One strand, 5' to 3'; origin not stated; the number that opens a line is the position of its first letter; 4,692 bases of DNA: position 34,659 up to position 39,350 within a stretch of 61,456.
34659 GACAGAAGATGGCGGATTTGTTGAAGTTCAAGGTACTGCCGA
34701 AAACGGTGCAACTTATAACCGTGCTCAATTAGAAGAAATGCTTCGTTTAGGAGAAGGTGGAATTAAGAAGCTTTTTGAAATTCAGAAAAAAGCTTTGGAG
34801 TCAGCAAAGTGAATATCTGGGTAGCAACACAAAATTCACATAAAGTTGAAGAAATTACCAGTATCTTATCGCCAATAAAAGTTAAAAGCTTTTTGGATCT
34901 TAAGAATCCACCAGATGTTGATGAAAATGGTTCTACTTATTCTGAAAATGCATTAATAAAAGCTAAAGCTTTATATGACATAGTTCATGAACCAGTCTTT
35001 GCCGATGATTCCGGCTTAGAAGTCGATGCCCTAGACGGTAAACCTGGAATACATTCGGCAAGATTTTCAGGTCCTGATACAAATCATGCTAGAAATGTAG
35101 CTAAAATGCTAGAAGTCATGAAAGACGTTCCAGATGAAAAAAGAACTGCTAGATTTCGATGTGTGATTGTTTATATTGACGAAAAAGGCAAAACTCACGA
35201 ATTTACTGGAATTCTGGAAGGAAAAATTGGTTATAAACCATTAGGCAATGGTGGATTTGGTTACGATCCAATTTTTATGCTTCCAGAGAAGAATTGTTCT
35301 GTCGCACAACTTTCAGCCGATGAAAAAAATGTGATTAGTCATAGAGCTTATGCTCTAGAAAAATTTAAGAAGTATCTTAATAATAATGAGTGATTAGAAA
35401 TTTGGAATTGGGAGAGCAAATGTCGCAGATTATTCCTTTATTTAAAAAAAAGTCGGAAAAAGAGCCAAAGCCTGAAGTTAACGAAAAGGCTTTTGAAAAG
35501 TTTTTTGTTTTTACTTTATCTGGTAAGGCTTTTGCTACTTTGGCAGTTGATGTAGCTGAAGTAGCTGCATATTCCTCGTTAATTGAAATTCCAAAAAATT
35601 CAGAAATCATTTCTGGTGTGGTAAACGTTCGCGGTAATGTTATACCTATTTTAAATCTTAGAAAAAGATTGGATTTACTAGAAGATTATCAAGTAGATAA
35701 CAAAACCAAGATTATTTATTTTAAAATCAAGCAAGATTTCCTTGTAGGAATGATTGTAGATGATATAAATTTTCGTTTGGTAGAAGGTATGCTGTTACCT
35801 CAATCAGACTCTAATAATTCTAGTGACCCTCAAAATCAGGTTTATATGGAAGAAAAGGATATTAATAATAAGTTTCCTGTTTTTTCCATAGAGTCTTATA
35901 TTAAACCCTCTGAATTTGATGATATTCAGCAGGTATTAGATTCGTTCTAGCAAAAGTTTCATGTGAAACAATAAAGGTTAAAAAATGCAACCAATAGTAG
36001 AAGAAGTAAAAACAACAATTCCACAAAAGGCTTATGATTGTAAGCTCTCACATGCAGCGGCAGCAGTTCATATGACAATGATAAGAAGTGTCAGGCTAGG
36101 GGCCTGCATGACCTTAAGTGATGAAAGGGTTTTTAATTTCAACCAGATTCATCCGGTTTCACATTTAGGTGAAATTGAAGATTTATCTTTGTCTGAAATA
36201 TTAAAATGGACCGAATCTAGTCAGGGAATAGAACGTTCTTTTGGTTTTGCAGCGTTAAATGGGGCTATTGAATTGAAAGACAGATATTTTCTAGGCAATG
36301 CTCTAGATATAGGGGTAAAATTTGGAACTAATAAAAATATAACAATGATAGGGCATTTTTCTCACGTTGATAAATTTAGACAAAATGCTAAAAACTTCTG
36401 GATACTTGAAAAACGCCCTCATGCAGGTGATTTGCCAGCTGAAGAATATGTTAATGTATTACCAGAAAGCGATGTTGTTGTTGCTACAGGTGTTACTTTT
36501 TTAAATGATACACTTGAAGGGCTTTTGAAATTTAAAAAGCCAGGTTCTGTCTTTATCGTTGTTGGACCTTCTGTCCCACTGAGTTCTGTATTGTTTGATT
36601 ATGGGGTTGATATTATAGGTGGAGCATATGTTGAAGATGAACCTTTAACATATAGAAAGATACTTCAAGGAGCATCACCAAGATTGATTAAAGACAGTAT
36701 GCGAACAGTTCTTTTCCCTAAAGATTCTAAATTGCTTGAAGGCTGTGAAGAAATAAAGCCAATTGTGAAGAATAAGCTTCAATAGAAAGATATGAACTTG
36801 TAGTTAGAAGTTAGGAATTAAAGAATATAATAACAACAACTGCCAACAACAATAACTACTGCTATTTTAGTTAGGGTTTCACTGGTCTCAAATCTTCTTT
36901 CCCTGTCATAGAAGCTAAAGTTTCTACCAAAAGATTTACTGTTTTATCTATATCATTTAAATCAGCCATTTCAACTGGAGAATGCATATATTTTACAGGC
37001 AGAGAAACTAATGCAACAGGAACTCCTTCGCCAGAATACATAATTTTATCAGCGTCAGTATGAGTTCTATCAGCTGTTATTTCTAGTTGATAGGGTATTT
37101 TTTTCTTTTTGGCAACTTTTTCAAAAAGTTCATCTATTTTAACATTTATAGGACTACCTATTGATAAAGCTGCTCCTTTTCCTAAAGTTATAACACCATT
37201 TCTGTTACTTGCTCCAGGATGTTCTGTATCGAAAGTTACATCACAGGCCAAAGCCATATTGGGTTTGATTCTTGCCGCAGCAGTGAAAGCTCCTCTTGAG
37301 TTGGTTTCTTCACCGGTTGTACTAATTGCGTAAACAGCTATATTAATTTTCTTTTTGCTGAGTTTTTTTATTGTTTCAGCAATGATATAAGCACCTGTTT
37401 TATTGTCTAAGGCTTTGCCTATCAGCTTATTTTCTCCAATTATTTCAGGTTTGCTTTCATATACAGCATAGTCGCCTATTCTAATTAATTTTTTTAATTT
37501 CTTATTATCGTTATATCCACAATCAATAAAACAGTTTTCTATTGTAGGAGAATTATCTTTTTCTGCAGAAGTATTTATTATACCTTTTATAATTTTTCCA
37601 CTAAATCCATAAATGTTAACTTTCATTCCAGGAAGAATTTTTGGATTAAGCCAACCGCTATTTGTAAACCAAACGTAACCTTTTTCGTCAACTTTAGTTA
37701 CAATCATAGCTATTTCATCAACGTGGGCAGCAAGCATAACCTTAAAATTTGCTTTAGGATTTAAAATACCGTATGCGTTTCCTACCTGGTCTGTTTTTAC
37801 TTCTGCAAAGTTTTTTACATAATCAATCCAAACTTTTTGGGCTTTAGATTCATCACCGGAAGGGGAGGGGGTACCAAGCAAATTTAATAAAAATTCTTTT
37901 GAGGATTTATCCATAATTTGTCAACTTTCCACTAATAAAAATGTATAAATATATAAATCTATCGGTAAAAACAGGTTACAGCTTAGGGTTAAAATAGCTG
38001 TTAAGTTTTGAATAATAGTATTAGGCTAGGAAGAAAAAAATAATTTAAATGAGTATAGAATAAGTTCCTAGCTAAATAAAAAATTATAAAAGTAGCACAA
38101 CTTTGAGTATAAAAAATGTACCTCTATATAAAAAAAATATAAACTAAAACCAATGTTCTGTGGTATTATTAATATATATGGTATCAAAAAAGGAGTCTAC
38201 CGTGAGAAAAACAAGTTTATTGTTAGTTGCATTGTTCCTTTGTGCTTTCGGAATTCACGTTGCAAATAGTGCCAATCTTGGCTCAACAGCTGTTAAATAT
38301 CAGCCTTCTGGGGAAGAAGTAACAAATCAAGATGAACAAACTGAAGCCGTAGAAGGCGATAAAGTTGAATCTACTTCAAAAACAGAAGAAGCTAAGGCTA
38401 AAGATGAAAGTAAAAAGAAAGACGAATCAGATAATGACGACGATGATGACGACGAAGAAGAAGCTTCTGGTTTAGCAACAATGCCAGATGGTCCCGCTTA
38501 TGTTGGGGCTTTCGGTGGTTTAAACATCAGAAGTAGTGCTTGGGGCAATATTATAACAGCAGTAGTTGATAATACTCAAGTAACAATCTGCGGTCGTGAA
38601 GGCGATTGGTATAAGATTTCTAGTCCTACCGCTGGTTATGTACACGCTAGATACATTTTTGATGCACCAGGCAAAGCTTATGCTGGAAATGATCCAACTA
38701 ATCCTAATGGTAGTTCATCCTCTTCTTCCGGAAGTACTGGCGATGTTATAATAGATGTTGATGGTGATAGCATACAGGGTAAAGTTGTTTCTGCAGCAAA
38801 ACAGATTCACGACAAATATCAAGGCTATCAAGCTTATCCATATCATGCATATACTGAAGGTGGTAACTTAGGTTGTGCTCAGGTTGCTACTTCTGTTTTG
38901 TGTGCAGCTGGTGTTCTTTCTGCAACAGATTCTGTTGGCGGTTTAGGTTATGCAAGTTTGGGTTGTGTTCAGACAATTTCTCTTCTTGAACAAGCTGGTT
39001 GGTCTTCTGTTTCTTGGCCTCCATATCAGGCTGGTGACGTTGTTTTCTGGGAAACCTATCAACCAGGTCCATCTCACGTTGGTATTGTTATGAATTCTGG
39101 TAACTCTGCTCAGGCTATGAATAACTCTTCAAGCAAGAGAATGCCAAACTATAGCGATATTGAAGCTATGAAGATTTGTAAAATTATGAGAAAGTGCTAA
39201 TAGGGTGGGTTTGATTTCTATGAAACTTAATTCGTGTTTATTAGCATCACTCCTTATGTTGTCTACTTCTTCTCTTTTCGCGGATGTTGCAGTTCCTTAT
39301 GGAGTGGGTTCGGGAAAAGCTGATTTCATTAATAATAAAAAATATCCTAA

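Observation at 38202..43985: Six-gene operon joining SH3b/NlpC-P60-like wall-hydrolase proteins to a pseudopilin set, with no pilus machinery nearby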

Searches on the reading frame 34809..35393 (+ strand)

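Call 8: search_protein_families(library=pfam, proteins=[window:34809-35393:+], max_evalue=0.001)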
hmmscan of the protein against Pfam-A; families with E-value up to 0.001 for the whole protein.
window:34809-35393:+ (194 aa): 1 family
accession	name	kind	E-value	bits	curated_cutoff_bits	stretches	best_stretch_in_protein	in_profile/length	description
PF01725.21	Ham1p_like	-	5.6e-65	219.2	22.5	1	3-189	1-186/186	Ham1 family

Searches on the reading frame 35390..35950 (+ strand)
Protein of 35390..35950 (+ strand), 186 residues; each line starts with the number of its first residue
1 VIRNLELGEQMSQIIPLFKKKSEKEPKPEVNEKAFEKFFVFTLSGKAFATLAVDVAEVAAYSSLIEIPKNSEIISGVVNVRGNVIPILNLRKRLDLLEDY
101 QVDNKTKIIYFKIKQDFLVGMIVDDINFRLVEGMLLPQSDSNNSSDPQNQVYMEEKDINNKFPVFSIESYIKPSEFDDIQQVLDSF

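Call 8: search_protein_families(library=pfam, proteins=[window:35390-35950:+], max_evalue=0.001)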
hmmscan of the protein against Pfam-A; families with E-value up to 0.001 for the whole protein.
window:35390-35950:+ (186 aa): 1 family
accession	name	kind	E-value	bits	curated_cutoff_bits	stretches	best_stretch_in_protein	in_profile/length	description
PF01584.24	CheW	-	5e-15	55.8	23.5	1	38-127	2-89/138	CheW-like domain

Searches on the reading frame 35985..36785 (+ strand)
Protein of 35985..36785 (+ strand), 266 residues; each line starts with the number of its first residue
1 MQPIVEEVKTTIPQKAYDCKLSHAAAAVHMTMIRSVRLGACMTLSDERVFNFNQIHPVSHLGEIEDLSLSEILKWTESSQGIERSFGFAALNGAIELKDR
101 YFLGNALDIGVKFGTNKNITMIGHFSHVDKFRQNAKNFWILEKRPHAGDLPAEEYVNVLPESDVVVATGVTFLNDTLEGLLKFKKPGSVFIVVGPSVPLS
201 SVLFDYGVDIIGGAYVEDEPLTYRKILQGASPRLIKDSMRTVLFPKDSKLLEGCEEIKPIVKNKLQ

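Call 8: search_protein_families(library=pfam, proteins=[window:35985-36785:+], max_evalue=0.001)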
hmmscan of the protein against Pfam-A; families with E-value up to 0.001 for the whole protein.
window:35985-36785:+ (266 aa): 2 families
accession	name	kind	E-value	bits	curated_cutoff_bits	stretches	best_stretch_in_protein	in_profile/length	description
PF04016.18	DUF364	-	3e-32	111.7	23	1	105-241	1-143/147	Putative heavy-metal chelation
PF13938.11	DUF4213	-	7.1e-06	26.7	23.5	1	15-93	7-73/75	Putative heavy-metal chelation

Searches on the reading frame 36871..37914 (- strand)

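Call 8: search_protein_families(library=pfam, proteins=[window:36871-37914:-], max_evalue=0.001)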
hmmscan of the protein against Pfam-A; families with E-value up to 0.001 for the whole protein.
window:36871-37914:- (347 aa): 3 families
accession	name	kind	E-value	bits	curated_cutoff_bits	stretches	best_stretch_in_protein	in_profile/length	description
PF05343.19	Peptidase_M42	-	6.1e-72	242.6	23.2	1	45-328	1-292/292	M42 glutamyl aminopeptidase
PF01546.33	Peptidase_M20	-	1.6e-05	25.3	24.6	1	162-333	26-204/206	Peptidase family M20/M25/M40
PF04389.22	Peptidase_M28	-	0.00012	22.3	21.3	0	168-303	30-158/193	Peptidase family M28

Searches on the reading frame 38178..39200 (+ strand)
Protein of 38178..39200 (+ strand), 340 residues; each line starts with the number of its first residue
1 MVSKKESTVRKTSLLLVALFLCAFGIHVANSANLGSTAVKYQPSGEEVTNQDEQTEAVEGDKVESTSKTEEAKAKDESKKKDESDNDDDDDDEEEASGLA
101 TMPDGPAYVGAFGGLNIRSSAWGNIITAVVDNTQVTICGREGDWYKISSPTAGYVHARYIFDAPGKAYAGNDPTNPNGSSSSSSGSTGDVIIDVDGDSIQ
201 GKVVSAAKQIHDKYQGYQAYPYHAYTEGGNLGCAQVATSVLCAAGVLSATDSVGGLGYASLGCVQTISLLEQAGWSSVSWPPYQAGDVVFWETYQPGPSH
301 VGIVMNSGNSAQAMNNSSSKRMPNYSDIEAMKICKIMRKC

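Call 3: search_protein_families(library=pfam, proteins=[window:38178-39200:+], max_evalue=1)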
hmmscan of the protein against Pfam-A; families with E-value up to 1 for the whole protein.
window:38178-39200:+ (340 aa): 10 families
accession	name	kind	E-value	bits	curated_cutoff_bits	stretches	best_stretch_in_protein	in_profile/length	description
PF08239.17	SH3_3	-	8.4e-07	29.5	27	1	113-160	1-53/54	Bacterial SH3 domain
PF04889.17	Cwf_Cwc_15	-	0.0031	17.8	30.4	1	52-96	103-145/244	Cwf15/Cwc15 cell cycle control protein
PF00877.26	NLPC_P60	-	0.0046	17.4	23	1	278-314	46-81/105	NlpC/P60 family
PF05132.19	RNA_pol_Rpc4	-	0.0048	17.6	26.5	1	49-120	20-86/143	RNA polymerase III RPC4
PF06940.17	DUF1287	-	0.03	14.5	25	1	282-311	105-133/163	Domain of unknown function (DUF1287)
PF06284.16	Cytomega_UL84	-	0.042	12.8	25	1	49-96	138-185/586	Cytomegalovirus UL84 protein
PF02241.23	MCR_beta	-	0.048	13.7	25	1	182-248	72-141/249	Methyl-coenzyme M reductase beta subunit, C-terminal domain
PF02535.28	Zip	-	0.08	12.6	35.1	1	30-101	89-176/323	ZIP Zinc transporter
PF06524.17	NOA36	-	0.21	11.4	32.6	1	40-95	234-294/306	NOA36 protein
PF21529.2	GLV1-2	-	0.5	11.8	28.1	0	15-60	1-45/69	Gloven 1/2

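Call 4: search_protein_families(library=ncbifam, proteins=[window:38178-39200:+], max_evalue=1)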
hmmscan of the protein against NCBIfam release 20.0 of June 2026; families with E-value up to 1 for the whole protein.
window:38178-39200:+ (340 aa): 5 families
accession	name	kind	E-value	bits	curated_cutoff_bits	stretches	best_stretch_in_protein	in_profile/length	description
NF040678.1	EntFM_CwpFM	equivalog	7.6e-06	25.2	720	1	94-321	204-411/430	enterotoxin EntFM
NF040942.2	hypo_ExtJ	equivalog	0.019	15.3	52.5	1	10-80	2-70/77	selenite/tellurite reduction operon protein ExtJ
NF045516.2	SepX_GlpR_1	exception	0.02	14.7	160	1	35-95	61-139/293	divisome protein SepX/GlpR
NF042931.1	SAG1386_EF1546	equivalog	0.025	14.7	80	1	6-84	25-102/158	SAG1386/EF1546 family surface-associated protein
TIGR01651.1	CobT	equivalog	0.28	9.8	759.05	1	43-106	224-286/600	cobaltochelatase subunit CobT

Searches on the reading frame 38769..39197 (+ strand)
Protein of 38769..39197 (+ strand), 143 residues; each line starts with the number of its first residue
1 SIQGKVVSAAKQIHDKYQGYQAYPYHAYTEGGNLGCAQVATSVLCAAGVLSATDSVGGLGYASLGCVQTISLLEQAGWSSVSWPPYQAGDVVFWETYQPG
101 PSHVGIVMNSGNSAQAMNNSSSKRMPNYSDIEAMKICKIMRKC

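Call 26: search_solved_structures(query=A3, max_evalue=10, show_alignments=3)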
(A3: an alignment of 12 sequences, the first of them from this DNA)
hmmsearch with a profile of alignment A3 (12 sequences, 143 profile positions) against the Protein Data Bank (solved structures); distinct sequences matched with E-value up to 10: 14.
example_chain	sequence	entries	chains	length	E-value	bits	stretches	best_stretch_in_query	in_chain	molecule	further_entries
7cfl_A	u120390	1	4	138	0.0041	20.3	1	84-133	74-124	Putative cell wall hydrolase phosphatase-associated protein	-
8i2d_A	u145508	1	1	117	0.0088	19.2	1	63-113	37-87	Probable peptidoglycan endopeptidase LytE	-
8i2f_B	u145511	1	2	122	0.0094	19.1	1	63-113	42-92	Probable peptidoglycan endopeptidase LytE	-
5d74_A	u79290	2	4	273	0.011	18.9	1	72-127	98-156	Putative phage lysin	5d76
9sdd_C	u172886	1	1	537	0.027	17.6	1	28-85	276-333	Polyunsaturated fatty acid synthase subunit C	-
8i2e_B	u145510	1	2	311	0.1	15.7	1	67-110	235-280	Probable peptidoglycan endopeptidase LytE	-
23tz_A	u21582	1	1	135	0.13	15.4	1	79-112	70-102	Peptidoglycan DL-endopeptidase CwlO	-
8wt3_A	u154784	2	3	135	0.13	15.4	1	79-112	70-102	Peptidoglycan DL-endopeptidase CwlO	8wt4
6o8w_D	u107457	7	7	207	0.17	15.1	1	79-125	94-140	50S ribosomal protein L3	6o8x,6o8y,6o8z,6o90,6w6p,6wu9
7nhk_H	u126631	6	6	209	0.17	15.1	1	79-125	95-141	50S ribosomal protein L3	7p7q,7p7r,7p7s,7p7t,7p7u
4h4j_A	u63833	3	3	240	0.43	13.7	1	69-133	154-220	hypothetical protein | Uncharacterized protein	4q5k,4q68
8hu2_A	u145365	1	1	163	1.3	12.2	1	98-130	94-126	Syntenin-1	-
5a2p_A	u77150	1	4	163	1.3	12.2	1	98-130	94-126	SYNTENIN-1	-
2evr_A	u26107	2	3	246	1.3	12.2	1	60-111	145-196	COG0791: Cell wall-associated hydrolases (invasion-associated proteins)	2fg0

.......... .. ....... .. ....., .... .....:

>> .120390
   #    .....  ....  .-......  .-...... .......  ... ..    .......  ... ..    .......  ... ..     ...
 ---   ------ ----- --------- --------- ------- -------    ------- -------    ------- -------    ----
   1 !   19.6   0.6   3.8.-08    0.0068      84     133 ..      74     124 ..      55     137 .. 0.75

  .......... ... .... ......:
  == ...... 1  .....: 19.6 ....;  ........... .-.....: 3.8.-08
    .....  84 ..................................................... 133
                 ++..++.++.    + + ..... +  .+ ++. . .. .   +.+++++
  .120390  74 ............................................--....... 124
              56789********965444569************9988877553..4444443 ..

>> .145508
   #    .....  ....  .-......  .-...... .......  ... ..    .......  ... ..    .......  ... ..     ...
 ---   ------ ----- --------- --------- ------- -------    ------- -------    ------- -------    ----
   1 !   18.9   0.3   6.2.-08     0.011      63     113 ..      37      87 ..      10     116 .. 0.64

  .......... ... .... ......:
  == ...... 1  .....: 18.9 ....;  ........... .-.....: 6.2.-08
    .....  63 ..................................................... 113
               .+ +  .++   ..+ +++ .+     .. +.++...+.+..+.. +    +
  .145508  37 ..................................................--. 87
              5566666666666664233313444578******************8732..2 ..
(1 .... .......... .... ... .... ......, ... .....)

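Call 27: search_protein_families(library=pfam, alignment_id=A3, max_evalue=1)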
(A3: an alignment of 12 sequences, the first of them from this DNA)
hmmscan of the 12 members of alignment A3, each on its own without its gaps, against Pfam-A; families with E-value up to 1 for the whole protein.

A. member 1, seq(143 aa): 2 families
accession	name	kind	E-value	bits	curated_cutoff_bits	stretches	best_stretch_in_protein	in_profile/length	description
PF00877.26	NLPC_P60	-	0.0017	18.7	23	1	81-117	46-81/105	NlpC/P60 family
PF06940.17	DUF1287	-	0.022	15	25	1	85-114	105-133/163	Domain of unknown function (DUF1287)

B. families by the number of members that match (of 12 scanned): 6 families
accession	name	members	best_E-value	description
PF00877.26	NLPC_P60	9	0.0003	NlpC/P60 family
PF05257.22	CHAP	7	4.9e-05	CHAP domain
PF06940.17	DUF1287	7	0.022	Domain of unknown function (DUF1287)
PF05382.19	Amidase_5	5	0.00027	Bacteriophage peptidoglycan hydrolase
PF19698.5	DUF6197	1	0.00095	Family of unknown function (DUF6197)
PF03947.24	Ribosomal_L2_C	1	0.046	Ribosomal Proteins L2, C-terminal domain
